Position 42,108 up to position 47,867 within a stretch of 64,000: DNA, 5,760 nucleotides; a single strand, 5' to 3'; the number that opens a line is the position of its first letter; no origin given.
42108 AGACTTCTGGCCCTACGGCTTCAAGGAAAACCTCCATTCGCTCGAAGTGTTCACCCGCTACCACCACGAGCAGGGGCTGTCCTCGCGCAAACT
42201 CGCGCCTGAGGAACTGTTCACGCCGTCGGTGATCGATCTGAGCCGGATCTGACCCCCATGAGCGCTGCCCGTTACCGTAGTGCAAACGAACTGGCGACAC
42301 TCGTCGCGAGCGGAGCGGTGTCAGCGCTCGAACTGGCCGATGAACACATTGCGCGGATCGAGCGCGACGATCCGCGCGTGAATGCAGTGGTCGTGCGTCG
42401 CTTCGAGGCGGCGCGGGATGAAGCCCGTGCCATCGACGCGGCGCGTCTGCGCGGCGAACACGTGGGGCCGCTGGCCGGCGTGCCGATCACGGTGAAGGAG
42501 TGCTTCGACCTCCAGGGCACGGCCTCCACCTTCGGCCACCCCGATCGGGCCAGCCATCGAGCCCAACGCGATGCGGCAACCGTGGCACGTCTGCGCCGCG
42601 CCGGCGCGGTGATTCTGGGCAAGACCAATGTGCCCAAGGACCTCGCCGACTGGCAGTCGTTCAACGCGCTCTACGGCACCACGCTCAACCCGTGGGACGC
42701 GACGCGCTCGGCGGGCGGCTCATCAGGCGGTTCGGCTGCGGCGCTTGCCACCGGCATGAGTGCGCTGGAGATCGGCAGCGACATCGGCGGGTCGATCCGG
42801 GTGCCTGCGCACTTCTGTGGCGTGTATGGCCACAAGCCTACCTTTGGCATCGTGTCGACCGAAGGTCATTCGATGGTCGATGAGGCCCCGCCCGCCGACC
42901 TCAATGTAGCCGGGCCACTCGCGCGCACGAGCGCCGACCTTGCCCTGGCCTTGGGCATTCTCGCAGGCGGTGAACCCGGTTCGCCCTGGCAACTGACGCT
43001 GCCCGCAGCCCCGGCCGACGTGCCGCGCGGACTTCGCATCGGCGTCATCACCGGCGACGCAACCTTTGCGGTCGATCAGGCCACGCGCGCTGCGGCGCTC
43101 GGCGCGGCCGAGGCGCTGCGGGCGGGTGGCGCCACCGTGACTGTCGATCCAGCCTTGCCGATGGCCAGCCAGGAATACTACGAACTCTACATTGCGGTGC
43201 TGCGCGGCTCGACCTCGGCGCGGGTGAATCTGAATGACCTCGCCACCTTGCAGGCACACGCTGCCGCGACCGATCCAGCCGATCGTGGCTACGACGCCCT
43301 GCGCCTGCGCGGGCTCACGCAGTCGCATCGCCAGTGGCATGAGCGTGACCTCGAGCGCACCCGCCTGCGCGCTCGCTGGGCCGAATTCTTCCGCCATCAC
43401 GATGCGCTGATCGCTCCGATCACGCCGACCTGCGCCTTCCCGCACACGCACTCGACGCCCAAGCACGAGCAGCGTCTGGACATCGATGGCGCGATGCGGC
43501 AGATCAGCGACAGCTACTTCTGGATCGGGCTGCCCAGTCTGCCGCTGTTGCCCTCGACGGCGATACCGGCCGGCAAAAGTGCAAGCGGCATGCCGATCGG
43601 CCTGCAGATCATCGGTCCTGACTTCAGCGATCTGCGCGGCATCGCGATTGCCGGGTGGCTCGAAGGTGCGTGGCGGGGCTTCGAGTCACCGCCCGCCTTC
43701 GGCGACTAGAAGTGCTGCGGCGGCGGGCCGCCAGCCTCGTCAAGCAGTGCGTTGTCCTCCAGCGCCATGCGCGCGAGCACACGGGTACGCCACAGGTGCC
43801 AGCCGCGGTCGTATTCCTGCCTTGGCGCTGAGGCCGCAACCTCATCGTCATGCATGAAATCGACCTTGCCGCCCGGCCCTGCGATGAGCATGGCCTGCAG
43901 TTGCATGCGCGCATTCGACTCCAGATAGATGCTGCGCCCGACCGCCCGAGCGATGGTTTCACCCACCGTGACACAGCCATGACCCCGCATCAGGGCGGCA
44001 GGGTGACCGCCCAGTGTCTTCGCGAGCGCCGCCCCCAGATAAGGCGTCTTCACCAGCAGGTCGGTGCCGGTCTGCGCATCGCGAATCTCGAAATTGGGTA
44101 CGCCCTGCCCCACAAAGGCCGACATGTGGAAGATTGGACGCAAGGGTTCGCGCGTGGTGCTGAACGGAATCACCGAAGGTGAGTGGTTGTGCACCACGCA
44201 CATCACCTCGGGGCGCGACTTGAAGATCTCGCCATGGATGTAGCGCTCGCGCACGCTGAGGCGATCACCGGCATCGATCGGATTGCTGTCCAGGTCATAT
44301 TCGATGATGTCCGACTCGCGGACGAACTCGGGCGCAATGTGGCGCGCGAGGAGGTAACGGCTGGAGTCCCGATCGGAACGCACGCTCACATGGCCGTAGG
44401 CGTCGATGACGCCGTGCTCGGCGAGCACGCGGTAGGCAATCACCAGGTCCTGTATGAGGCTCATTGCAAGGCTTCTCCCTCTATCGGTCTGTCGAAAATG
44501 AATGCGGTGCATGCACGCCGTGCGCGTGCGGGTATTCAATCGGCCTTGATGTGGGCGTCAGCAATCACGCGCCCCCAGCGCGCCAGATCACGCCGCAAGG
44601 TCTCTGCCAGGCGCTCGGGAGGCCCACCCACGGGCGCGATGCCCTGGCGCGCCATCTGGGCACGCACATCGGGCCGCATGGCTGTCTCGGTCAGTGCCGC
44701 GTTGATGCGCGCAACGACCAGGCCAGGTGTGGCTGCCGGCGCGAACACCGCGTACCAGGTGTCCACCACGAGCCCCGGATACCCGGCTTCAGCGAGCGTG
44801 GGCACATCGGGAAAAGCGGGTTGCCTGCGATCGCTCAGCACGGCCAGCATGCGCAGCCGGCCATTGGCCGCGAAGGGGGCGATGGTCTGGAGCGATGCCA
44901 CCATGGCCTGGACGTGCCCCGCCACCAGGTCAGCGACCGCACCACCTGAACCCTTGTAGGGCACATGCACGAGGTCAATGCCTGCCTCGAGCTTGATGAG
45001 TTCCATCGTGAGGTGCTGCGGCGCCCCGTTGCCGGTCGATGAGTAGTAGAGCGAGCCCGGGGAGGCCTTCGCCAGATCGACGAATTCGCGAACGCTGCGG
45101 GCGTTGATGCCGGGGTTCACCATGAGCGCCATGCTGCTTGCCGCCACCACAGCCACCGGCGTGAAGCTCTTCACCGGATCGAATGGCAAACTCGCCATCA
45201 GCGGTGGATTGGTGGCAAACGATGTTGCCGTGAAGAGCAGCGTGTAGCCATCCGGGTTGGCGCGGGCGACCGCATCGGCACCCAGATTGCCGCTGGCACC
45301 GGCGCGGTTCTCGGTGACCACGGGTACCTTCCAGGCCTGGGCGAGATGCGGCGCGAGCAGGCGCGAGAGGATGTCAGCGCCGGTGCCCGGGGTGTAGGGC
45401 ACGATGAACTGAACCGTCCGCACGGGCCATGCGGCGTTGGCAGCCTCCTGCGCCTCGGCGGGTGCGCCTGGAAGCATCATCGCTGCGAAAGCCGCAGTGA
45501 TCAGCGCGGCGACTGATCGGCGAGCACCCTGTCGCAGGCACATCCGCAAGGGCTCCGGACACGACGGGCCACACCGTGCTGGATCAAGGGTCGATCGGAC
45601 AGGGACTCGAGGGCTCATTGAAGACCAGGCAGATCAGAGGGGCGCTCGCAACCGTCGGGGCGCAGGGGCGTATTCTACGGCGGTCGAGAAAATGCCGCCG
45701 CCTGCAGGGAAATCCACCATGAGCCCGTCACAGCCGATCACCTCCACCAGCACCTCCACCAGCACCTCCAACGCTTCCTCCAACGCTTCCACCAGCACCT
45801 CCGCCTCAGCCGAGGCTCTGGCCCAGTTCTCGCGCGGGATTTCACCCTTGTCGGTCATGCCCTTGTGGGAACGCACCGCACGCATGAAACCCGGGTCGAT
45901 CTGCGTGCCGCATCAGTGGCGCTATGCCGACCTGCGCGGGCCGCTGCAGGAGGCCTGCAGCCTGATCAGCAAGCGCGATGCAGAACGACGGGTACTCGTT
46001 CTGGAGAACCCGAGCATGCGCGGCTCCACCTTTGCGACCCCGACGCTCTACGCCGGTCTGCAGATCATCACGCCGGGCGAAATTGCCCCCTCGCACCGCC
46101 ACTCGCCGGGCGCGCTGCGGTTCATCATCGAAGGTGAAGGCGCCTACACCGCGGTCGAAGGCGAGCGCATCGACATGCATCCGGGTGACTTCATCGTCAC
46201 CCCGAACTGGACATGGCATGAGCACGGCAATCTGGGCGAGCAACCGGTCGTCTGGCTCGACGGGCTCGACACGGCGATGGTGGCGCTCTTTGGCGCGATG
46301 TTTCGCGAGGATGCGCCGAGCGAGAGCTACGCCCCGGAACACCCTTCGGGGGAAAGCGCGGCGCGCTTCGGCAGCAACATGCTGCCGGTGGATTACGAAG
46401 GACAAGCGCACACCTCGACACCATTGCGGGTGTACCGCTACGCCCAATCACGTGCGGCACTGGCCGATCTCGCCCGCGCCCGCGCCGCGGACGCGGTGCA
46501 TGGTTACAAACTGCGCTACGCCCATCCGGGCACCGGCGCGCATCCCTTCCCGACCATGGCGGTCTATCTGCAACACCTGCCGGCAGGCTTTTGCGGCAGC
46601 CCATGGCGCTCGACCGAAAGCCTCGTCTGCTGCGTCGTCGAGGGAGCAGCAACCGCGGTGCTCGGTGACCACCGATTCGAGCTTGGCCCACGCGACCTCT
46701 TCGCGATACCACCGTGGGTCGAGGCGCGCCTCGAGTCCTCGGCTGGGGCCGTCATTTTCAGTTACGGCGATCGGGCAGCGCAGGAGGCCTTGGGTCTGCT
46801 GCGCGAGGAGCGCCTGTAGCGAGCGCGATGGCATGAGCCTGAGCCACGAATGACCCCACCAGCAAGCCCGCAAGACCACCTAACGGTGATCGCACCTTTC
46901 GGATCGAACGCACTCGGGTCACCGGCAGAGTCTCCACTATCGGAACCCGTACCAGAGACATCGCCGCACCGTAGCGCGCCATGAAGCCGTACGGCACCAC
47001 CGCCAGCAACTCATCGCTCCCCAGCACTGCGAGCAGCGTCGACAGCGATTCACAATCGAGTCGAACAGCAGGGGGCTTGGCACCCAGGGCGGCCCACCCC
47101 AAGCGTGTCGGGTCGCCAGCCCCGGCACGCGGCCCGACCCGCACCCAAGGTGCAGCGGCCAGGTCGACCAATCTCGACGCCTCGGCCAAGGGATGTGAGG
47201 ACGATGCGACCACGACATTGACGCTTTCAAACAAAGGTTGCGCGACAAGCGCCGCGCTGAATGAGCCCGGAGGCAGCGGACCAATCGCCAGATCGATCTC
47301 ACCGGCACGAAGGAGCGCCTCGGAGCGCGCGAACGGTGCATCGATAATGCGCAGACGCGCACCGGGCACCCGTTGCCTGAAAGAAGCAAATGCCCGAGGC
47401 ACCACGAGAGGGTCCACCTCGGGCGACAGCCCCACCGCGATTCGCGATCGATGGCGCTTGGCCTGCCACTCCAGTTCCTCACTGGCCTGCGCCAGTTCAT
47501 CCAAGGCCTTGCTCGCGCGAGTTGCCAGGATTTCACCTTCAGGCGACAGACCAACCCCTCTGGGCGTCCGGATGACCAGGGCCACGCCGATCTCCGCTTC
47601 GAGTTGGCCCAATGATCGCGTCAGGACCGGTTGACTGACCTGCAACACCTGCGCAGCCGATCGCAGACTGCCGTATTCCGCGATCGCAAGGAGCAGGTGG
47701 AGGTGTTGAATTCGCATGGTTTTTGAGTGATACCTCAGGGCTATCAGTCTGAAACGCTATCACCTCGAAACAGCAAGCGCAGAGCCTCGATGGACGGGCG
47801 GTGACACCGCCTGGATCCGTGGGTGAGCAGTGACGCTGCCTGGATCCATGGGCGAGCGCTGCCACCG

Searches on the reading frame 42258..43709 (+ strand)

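Call 79: search_protein_families(library=pfam, proteins=[window:42258-43709:+], max_evalue=0.00001)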
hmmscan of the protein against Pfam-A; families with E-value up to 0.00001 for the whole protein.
window:42258-43709:+ (483 aa): 1 family
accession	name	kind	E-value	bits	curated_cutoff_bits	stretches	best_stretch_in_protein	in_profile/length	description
PF01425.27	Amidase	-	1.3e-95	321.5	27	1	27-458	3-441/445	Amidase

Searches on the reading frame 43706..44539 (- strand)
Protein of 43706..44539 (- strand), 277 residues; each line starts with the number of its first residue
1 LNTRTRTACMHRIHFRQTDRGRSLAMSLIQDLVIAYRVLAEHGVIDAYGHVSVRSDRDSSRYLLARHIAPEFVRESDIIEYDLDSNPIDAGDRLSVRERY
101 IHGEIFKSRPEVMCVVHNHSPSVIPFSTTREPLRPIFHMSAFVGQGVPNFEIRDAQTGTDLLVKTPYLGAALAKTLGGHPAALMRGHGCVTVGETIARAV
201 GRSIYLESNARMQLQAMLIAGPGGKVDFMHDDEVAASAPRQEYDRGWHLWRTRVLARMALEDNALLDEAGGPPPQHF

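Call 79: search_protein_families(library=pfam, proteins=[window:43706-44539:-], max_evalue=0.00001)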
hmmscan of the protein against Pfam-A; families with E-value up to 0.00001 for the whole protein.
window:43706-44539:- (277 aa): 1 family
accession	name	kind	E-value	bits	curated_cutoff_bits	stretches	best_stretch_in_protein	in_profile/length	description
PF00596.27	Aldolase_II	-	3.3e-32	112.3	22.2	1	30-214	1-183/183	Class II Aldolase and Adducin N-terminal domain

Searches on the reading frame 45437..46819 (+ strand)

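Call 79: search_protein_families(library=pfam, proteins=[window:45437-46819:+], max_evalue=0.00001)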
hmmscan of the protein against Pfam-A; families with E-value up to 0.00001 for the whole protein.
window:45437-46819:+ (460 aa): 3 families
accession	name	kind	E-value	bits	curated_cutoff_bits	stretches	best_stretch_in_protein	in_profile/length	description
PF07883.17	Cupin_2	-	2.2e-25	88.6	27.2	1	208-275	2-68/70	Cupin domain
PF05899.18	Cupin_3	-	2.4e-07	30.8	23.5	0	229-260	30-61/74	EutQ-like cupin domain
PF02311.25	AraC_binding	-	5.2e-07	29.9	21.1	0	218-270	17-68/135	AraC-like ligand binding domain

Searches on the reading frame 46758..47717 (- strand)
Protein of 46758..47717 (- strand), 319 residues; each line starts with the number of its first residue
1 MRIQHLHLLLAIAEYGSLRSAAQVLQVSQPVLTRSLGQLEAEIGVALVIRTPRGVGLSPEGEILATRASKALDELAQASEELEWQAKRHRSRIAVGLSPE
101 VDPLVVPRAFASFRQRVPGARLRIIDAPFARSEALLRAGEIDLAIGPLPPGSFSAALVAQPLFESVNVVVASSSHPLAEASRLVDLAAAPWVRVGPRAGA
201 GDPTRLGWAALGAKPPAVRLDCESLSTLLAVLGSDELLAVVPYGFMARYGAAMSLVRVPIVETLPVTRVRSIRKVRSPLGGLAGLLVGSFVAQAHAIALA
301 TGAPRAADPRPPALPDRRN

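Call 3: search_protein_families(library=pfam, proteins=[window:46758-47717:-])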
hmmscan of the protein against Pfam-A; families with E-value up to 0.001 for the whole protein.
window:46758-47717:- (319 aa): 2 families
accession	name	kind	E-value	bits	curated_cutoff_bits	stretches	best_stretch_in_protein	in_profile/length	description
PF03466.25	LysR_substrate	-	3.9e-25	88.9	28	1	88-279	3-193/209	LysR substrate binding domain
PF00126.33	HTH_1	-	1.7e-17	63.6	26.6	1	3-62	1-60/60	Bacterial regulatory helix-turn-helix protein, lysR family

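Call 4: search_protein_families(library=ncbifam, proteins=[window:46758-47717:-])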
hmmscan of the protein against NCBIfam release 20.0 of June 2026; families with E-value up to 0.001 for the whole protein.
window:46758-47717:- (319 aa): 49 families (the best 25 are shown)
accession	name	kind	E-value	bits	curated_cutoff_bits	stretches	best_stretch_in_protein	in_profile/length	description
NF007307.0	PRK09791.1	equivalog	1.5e-33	116.2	336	1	2-295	6-298/302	LysR family transcriptional regulator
TIGR02424.1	TF_pcaQ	equivalog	9.2e-33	113.4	303.8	1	2-196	4-198/300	pca operon transcription factor PcaQ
NF007667.0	PRK10341.1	equivalog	7.2e-28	97.5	308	1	3-269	9-273/312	transcriptional regulator TdcA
NF008416.0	PRK11242.1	equivalog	1.7e-26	93.3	277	1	1-246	1-246/300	transcriptional regulator CynR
NF053705.1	TransRegGltCGpos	equivalog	7.4e-21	74.6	350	1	1-187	1-188/300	glutamate biosynthesis transcriptional regulator GltC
NF047520.1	trans_act_CidR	equivalog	2.3e-20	73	415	1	1-182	1-180/292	cidABC operon transcriptional activator CidR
NF045775.1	acetoin_reg_AlsR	exception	6.9e-20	71.7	430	1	1-194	1-194/290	acetoin biosynthesis transcriptional regulator AlsR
NF008361.0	PRK11151.1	equivalog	1.9e-19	70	329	1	1-183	1-181/305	DNA-binding transcriptional regulator OxyR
NF007385.0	PRK09906.1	equivalog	8.7e-19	67.7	356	1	1-183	1-180/296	DNA-binding transcriptional regulator HcaR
NF052633.1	LysR_TF_PsrA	exception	5.7e-18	64.9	540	1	4-185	8-187/297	L-proline-binding transcription factor PsrA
NF050187.1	TransRegBsrAPseudo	equivalog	1.7e-17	63.5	480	1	14-265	21-270/298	LysR family transcriptional regulator BsrA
NF040786.1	LysR_Sec_metab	equivalog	4.1e-17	62.1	250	1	1-145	1-145/298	selenium metabolism-associated LysR family transcriptional regulator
NF040888.1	trans_reg_YafC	equivalog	6.1e-17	61.4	470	1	4-174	6-171/293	DNA-binding transcriptional regulator YafC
NF008410.0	PRK11233.1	equivalog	5.2e-16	58.6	309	1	1-179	1-178/305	nitrogen assimilation transcriptional regulator NAC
NF045990.1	TransRegCbbRRhodb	equivalog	2.1e-14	53.3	450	1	3-183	8-187/304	LysR family regulator CbbR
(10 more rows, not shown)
